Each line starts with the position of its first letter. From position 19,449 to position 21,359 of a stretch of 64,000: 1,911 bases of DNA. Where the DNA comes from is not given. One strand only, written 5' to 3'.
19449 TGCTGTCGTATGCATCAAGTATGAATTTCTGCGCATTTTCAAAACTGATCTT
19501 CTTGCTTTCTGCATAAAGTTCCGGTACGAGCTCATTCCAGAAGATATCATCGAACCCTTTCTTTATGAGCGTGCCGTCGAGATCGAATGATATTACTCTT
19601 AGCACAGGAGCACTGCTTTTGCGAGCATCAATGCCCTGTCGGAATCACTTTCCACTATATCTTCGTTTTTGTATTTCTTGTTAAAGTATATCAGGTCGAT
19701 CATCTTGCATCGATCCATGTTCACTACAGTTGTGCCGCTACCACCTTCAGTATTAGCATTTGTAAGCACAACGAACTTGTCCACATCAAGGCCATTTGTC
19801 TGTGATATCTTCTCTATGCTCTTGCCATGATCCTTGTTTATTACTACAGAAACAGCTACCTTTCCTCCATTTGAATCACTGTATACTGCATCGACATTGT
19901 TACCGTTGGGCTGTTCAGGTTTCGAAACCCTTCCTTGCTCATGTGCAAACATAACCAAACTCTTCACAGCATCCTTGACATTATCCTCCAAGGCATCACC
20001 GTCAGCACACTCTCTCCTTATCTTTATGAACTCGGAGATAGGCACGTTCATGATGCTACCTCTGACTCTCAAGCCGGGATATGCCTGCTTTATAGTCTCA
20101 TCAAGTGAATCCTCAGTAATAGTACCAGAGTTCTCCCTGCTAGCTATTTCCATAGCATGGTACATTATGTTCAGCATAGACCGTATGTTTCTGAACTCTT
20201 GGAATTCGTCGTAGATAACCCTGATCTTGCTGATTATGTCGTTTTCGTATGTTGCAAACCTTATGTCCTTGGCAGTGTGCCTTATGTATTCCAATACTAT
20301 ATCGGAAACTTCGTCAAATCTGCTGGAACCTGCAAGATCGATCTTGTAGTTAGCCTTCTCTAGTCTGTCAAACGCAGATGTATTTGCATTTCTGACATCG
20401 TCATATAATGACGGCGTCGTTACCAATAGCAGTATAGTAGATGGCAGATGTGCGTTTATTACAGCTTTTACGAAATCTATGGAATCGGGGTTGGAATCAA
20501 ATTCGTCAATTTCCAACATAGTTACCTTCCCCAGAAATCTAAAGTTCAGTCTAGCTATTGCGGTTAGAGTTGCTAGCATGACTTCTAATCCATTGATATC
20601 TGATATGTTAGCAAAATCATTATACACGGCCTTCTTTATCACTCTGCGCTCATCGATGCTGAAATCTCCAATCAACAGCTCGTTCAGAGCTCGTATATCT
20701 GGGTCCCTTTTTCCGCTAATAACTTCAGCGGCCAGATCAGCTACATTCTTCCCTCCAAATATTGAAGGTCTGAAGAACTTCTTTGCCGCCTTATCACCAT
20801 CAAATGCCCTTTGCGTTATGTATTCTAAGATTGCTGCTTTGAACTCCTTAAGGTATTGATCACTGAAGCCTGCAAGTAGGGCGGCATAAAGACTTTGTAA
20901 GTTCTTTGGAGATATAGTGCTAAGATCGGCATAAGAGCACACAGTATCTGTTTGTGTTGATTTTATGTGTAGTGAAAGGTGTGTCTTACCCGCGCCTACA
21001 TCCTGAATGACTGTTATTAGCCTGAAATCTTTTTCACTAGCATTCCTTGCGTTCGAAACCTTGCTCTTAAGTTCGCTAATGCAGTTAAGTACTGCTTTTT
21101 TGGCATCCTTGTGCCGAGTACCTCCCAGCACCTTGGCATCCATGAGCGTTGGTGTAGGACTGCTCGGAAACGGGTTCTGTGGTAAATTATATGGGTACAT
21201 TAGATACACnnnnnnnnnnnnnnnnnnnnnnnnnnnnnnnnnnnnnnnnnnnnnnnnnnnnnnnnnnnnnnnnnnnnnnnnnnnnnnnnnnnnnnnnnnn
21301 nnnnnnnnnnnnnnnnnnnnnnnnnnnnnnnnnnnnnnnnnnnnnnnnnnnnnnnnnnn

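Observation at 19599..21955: Coupled wHTH/11-mer-repeat protein and P-loop NTPase with Mrr-like tail: candidate uncharacterised defence or DNA-sensing module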

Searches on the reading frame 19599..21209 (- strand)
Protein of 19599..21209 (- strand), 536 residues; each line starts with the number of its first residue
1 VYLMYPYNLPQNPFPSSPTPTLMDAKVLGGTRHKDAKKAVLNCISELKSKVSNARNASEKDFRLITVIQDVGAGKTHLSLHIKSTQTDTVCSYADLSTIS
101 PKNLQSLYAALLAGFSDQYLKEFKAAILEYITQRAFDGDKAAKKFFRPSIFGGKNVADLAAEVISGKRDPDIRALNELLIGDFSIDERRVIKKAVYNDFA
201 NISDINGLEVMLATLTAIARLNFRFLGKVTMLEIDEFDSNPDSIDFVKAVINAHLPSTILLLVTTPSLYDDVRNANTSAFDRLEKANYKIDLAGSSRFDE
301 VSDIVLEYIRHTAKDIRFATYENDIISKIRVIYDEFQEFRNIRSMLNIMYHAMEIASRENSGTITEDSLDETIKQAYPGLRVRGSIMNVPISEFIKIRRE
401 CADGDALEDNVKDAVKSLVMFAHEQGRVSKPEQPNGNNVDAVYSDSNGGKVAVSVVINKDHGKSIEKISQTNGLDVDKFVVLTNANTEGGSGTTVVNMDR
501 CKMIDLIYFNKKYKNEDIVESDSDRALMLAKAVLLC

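Call 3: search_protein_families(library=pfam, proteins=[window:19599-21209:-], max_evalue=1)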
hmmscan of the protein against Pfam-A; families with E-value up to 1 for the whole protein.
window:19599-21209:- (536 aa): 1 family
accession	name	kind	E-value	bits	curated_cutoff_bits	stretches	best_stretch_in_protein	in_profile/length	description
PF13401.12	AAA_22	-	0.12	13.1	27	0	64-130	7-74/130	AAA domain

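Call 4: search_protein_families(library=padloc, proteins=[window:19599-21209:-], max_evalue=1)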
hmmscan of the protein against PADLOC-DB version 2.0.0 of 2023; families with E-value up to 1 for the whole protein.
window:19599-21209:- (536 aa): 0 families
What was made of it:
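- On BREX BrxD/BrxC (PF10923): The window protein has no hit (calls 3, 4).
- The window proteins have no meaningful PADLOC hit (call 4).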

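Call 5: search_protein_families(library=ncbifam, proteins=[window:19599-21209:-], max_evalue=1)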
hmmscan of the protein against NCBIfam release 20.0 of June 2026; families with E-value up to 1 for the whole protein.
window:19599-21209:- (536 aa): 0 families
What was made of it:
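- Tried and rejected: Pfam, NCBIfam and PADLOC scans of both window proteins gave nothing significant (calls 3-5).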

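Call 6: find_homologous_proteins(query=window:19599-21209:-, max_evalue=0.001)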
Query window:19599-21209:- (536 aa): 1331 proteins with E <= 0.001 among 8000 candidates; the best 120 are listed.
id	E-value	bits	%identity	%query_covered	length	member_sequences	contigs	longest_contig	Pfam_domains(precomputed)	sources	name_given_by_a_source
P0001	0.0e+0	1152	99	99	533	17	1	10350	-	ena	-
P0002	4.3e-296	1000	84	99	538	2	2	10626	-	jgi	-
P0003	4.1e-292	987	82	99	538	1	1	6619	-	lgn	-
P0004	1.3e-287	972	82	99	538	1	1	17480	-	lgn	-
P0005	2.0e-287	972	80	99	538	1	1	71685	-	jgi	jgi:hypothetical protein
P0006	4.3e-284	961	84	96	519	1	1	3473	-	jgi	-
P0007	4.5e-282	954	79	99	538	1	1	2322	-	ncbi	-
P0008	2.6e-280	948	79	99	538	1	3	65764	-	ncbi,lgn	-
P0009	1.5e-277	939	79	99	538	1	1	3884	-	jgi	-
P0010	5.4e-276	934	78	99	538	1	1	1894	-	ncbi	-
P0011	5.0e-275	931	81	95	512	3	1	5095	-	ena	-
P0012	7.7e-275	930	76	99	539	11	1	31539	-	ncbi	ncbi:MAG: hypothetical protein ACE5J2_05215 [Nitrososphaerales archaeon]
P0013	3.3e-268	908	75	99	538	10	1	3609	-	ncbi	ncbi:MAG: hypothetical protein ACRD32_01210 [Nitrososphaerales archaeon]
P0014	1.3e-267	907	75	99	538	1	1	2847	-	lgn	-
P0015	3.6e-267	905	75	99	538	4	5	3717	-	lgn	-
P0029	1.4e-240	817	70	99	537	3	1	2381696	-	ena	-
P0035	2.2e-193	662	58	99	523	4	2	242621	-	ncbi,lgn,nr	ncbi:MAG: hypothetical protein KatS3mg003_1628 [Candidatus Nitrosocaldaceae archaeon]|nr:MAG: hypoth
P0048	7.1e-183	627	55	99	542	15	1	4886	PF25657.2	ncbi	-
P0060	8.5e-180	617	54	99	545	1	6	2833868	-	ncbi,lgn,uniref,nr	ncbi:MAG: hypothetical protein QXX64_02515 [Nitrososphaera sp.]|uniref:Uncharacterized protein n=1 T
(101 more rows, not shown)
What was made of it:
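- Closest known: Orc1/Cdc6 and ORC subunits. Same: JGI named one homologue 'Cdc6-like AAA superfamily ATPase' (call 6).
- More than 1,300 homologues of about 540 aa exist, and those that carry a source name are Nitrososphaerales, Nitrososphaera or Nitrosocaldus (call 6).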

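Call 7: search_solved_structures(query=window:19599-21209:-, max_evalue=10)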
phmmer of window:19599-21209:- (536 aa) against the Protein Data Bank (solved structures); distinct sequences matched with E-value up to 10: 2.
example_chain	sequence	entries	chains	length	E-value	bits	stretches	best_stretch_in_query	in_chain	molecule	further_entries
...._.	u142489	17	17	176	1.1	11.1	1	188-256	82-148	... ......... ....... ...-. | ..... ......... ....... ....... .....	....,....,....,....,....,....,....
1umr_A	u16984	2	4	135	1.9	10.4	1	51-110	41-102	CONVULXIN ALPHA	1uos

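Call 9: search_protein_families(library=pfam, proteins=[P0048, P0060, P0035, P0012], max_evalue=1)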
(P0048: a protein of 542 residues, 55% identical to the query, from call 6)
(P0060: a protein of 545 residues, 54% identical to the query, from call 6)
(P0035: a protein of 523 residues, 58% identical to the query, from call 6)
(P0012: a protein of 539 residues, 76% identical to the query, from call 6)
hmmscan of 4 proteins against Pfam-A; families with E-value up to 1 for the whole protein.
P0048 (542 aa): 3 families
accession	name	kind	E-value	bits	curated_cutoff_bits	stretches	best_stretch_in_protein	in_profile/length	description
PF25657.1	Rota_VP6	-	6.9e-06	25.6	27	1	335-483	75-218/390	Rotavirus intermediate capsid protein VP6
PF13401.12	AAA_22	-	0.026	15.3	27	1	60-137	7-82/130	AAA domain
PF07894.18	SACK1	-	0.074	13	21.4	1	412-477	124-189/274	Scaffolding anchor of CK1 domain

P0060 (545 aa): 1 family
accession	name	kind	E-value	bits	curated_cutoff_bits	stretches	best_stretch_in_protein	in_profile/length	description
PF13401.12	AAA_22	-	0.06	14.1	27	1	60-132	7-81/130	AAA domain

P0035 (523 aa): 2 families
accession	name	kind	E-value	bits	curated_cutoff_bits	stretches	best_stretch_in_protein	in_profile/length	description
PF13401.12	AAA_22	-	0.00035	21.3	27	1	54-125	7-83/130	AAA domain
PF01484.22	Col_cuticle_N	-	0.12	12.9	23.5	1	244-269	12-37/50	Nematode cuticle collagen N-terminal domain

P0012 (539 aa): 3 families
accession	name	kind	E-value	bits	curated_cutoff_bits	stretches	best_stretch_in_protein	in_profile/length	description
PF21746.2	DUF6869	-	3.8e-05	24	30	1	95-140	36-81/107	Family of unknown function (DUF6869)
PF03420.18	Peptidase_S77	-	0.0061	16.5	27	1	374-467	41-130/198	Prohead core protein serine protease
PF13401.12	AAA_22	-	0.0092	16.7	27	0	60-122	6-73/130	AAA domain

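Call 11: find_encoding_contigs(protein=P0060, flank=8000, max_places=2)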
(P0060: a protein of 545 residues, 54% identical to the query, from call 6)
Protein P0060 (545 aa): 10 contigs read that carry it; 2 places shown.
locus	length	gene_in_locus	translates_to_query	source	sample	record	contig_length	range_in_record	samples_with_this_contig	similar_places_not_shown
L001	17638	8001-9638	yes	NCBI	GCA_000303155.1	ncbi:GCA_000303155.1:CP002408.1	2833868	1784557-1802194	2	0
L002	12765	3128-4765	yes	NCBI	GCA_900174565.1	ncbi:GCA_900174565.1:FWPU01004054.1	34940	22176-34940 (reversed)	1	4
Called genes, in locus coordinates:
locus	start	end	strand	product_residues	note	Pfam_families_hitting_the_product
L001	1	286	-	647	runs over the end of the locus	PF16177:ACAS_N, PF00501:AMP-binding, PF13193:AMP-binding_C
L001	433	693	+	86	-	PF14947:HTH_45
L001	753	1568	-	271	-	PF18822:CdvA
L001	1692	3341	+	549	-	PF02511:Thy1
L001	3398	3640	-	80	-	-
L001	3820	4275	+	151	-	-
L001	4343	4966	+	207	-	PF00037:Fer4 (faint), PF13237:Fer4_10 (weak), PF12838:Fer4_7 (weak), PF13187:Fer4_9 (weak)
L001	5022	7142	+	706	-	PF13506:Glyco_transf_21, PF00535:Glycos_transf_2, PF13641:Glyco_tranf_2_3, PF13632:Glyco_trans_2_3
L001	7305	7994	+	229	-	-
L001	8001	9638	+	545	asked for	-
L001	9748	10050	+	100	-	-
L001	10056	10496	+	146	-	-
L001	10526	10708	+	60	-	-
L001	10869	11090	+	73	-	-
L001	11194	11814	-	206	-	-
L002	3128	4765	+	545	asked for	-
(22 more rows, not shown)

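Call 13: find_encoding_contigs(protein=P0035, flank=8000, max_places=1)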
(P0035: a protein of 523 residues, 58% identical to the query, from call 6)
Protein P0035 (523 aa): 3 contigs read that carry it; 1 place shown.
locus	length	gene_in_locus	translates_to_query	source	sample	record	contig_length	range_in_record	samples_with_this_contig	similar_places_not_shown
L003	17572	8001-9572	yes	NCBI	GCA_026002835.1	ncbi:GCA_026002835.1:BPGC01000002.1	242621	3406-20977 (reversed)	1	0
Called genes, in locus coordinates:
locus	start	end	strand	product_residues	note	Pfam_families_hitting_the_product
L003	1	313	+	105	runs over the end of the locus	-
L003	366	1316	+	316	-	PF12837:Fer4_6 (faint), PF13237:Fer4_10, PF00037:Fer4 (weak), PF12838:Fer4_7 (weak), PF13187:Fer4_9 (faint), PF14697:Fer4_21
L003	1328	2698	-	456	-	PF20442:BrxL_N, PF13337:BrxL_ATPase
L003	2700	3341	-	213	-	-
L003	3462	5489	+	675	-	PF13506:Glyco_transf_21, PF00535:Glycos_transf_2, PF13641:Glyco_tranf_2_3, PF13632:Glyco_trans_2_3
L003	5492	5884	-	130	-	PF01850:PIN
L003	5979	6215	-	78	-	PF04014:MazE_antitoxin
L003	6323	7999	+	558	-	PF04108:ATG17_like (faint), PF04513:Baculo_PEP_C (faint), PF28217:FAM81B (faint), PF01442:Apolipoprotein (faint)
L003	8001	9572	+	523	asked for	-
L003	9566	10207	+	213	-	PF00702:Hydrolase, PF13242:Hydrolase_like (faint)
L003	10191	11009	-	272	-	PF00127:Copper-bind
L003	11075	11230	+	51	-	-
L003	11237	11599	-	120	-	PF09630:DUF2024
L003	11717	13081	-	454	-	PF06745:ATPase, PF07088:GvpD_P-loop, PF20720:nSTAND3 (weak)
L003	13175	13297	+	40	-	-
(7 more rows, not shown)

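Call 15: find_encoding_contigs(protein=P0029, flank=8000, max_places=1)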
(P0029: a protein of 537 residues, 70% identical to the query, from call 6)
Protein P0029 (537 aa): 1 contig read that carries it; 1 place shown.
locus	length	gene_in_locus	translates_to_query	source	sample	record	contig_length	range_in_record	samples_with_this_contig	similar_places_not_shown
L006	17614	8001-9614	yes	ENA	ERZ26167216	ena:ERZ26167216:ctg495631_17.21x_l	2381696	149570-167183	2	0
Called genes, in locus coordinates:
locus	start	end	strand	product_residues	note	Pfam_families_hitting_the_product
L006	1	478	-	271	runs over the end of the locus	PF01513:NAD_kinase, PF20143:NAD_kinase_C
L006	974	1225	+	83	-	-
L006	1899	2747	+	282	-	PF00581:Rhodanese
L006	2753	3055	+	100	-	-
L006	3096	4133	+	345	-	PF13183:Fer4_8 (faint), PF00037:Fer4 (faint), PF12838:Fer4_7 (weak), PF13187:Fer4_9 (faint), PF13237:Fer4_10 (weak)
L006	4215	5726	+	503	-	PF13506:Glyco_transf_21, PF13641:Glyco_tranf_2_3, PF00535:Glycos_transf_2, PF13632:Glyco_trans_2_3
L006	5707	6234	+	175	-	-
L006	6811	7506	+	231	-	-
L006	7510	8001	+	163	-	-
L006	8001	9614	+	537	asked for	-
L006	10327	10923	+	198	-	-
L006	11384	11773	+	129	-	PF04266:ASCH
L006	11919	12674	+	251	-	-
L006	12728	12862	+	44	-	-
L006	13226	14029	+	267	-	-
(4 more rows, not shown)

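Call 25: search_solved_structures(query=A1, max_evalue=10, show_alignments=2)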
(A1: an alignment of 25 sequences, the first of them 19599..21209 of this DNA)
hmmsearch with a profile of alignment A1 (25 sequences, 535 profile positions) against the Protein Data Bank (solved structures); distinct sequences matched with E-value up to 10: 1.
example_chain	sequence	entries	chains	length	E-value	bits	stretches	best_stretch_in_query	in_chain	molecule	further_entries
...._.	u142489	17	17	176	0.99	11.2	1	152-253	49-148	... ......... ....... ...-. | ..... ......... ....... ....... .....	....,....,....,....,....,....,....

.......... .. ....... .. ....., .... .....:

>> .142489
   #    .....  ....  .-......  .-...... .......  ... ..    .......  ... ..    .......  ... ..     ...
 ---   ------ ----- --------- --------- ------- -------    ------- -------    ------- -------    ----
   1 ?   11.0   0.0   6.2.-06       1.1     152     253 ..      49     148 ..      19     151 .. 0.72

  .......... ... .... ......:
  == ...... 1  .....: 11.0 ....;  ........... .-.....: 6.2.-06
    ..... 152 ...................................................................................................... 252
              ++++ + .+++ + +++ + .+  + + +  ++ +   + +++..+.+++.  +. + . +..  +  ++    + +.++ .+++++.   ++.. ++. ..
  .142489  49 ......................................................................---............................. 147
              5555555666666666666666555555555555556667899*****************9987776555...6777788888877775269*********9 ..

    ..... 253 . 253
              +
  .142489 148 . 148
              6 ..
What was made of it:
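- On Orc1/Cdc6: The PDB sequence search gives none (calls 7, 25).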

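Call 33: predict_structure(alignment_id=A1)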
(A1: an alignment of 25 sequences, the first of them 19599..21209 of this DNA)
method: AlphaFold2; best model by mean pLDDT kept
length: 536 residues; sequences in the alignment: 25
mean_pLDDT: 78.9   pTM: 0.62
mean pLDDT of the five models: 78.9, 78.4, 77.4, 77.2, 76.3
residues with pLDDT >= 90: 129; 70-90: 302; 50-70: 70; < 50: 35
segments of 3 or more residues with pLDDT < 50: 1-25, 29-31, 55-57, 72-75
pLDDT, mean of each block of 10 residues (from residue 1): 36 38 48 70 81 56 81 52 73 87 91 91 94 92 86 81 86 90 92 92 88 93 91 90 91 87 85 86 76 68 75 69 80 76 76 78 73 74 82 80 85 91 85 69 82 79 56 70 74 79 93 89 89 83
secondary structure, 60 per line:
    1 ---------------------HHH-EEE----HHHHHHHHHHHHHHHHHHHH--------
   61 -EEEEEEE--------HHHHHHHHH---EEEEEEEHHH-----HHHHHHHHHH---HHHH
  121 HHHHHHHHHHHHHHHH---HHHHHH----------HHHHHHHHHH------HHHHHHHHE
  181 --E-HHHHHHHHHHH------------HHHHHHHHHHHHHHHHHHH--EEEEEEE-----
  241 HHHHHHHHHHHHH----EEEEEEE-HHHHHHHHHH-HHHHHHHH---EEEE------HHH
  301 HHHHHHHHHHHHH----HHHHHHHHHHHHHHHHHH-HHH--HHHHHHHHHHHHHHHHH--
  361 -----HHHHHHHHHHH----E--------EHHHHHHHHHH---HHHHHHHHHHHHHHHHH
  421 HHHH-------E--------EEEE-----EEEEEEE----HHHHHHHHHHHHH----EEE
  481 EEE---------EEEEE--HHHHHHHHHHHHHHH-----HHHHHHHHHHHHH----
elements in order: E26-28 H33-52 E62-68 H77-85 E89-95 H104-113 H117-136 H140-145 H156-165 H172-179 H185-195 H208-226 E229-235 H241-253 E258-264 H266-275 H277-284 E288-291 H298-313 H318-335 H342-358 H366-376 H391-400 H404-424 E441-444 E450-456 H461-473 E478-483 E493-497 H500-514 H520-532
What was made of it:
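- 19599..21209 (-): AAA+ ATPase gene, 536 aa as the longest ORF. The probable start is M4 at 21200, giving 533 aa and a TAATG junction with REP. The AF2 model has mean pLDDT 78.9 (call 33).
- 20532..20900 (-): Helical insertion of about 125 aa between strand 2 and Walker B, residues 104-226. AF2 predicts helices over 104-226 (call 33).
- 20355..20375 (-): AFDRLEK, residues 279-285, containing invariant R282. R282 is a candidate arginine finger. The arginine-finger role is inferred from its position before strand 5 (call 33) and from general knowledge of AAA+ proteins.
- On Orc1/Cdc6: The C-terminus is an alpha/beta domain with strands at 441-444, 450-456, 478-483 and 493-497 (call 33).
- On PD-(D/E)xK (Mrr-type) nuclease: The AF2 secondary-structure order fits, although the first strand is a single bridge residue (call 33).
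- Closest known: Mrr_cat, AHJR-like and Cas4 PD-. Same: The predicted element order is alpha-beta-beta-beta-alpha-beta (call 33; the first strand is a single bridge residue).
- D460-H461 sit at the cap of the following helix and not on the catalytic strand (call 33).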

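Call 36: fold_search(model_id=the predicted structure, library=pdb)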
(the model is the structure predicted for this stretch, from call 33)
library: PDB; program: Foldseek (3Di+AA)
matches with E <= 10: 1164; with E <= 0.001: 17
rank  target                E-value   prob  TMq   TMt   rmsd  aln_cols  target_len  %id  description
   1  9ema_D                3.3e-05  1.00  0.31  0.46   9.9       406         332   12  RUVBL1/2 in complex with ATP and CB-6644 inhibitor (released 2024-05-15)
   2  7jk6_D                8.3e-05  1.00  0.28  0.33  16.3       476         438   11  Structure of Drosophila ORC in the active conformation (released 2020-09-09)
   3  9emc_D                9.2e-05  1.00  0.31  0.45  10.5       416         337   14  RUVBL1/2 in complex with ATP (released 2024-05-15)
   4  9cac_J                1.1e-04  1.00  0.31  0.38  11.4       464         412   12  Cryo-EM structure of the RuvBL lobe of the native human TIP60 complex (composite structure) (released 2025-06-18)
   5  9ca7_J                1.1e-04  1.00  0.32  0.39  10.5       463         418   13  Cryo-EM structure of human SRCAP-nucleosome complex in the fully-engaged state (composite structure) (released 2025-06-18)
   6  9ca7_H                1.7e-04  1.00  0.32  0.37  11.3       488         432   11  Cryo-EM structure of human SRCAP-nucleosome complex in the fully-engaged state (composite structure) (released 2025-06-18)
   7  8hr8_G                1.7e-04  1.00  0.27  0.19  14.0       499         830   10  Structure of heptameric RdrA ring (released 2023-02-01)
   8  7jgr_D                2.2e-04  1.00  0.28  0.33  16.1       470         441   11  Structure of Drosophila ORC bound to DNA (84 bp) and Cdc6 (released 2020-09-09)
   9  2qby_B                2.6e-04  1.00  0.30  0.40  15.9       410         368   12  Crystal structure of a heterodimer of Cdc6/Orc1 initiators bound to origin DNA (from S. solfataricus) (released 2007-09-11)
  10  9c57_B                3.0e-04  1.00  0.31  0.40  10.7       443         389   13  Reconstituted P400 Subcomplex of the human TIP60 complex (released 2024-08-21)
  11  8hra_C                4.7e-04  1.00  0.28  0.19  14.2       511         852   10  Structure of heptameric RdrA ring in RNA-loading state (released 2023-02-01)
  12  6pxl_H                5.7e-04  1.00  0.32  0.41  11.9       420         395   14  3.74 Angstroms resolution structure of HlsU with an axial-channel plug (released 2020-07-29)
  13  9cac_H                6.9e-04  1.00  0.32  0.39  10.8       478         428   12  Cryo-EM structure of the RuvBL lobe of the native human TIP60 complex (composite structure) (released 2025-06-18)
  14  8xku_E                6.9e-04  1.00  0.22  0.23  17.9       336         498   10  Cryo-EM structure of the Ycf2-FtsHi motor complex from Arabidopsis in ATP-bound state (released 2024-09-11)
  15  9zll_B                8.0e-04  1.00  0.28  0.29  14.6       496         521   10  Complex of N-terminal BrxC walker B, BrxB, and N-termianl PglZ from the Acinetobacter BREX system (released 2026-04-08)
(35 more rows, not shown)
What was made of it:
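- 19599..21209 (-): Foldseek matches RuvBL, ORC4, Orc1/Cdc6, RdrA, HslU and BrxC (call 36).
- On Orc1/Cdc6: AAA+ fold (calls 33, 36).
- Closest known: Orc1/Cdc6 and ORC subunits. Same: Foldseek matches ORC4 7jk6_D (E = 8e-5) and S. solfataricus Cdc6/Orc1 2qby_B (E = 2.6e-4) (call 36).
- Closest known: AAA_22. Same: Foldseek matches BrxC 9zll_B (E = 8e-4, call 36).
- The model is an AAA+ fold (calls 33, 36).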
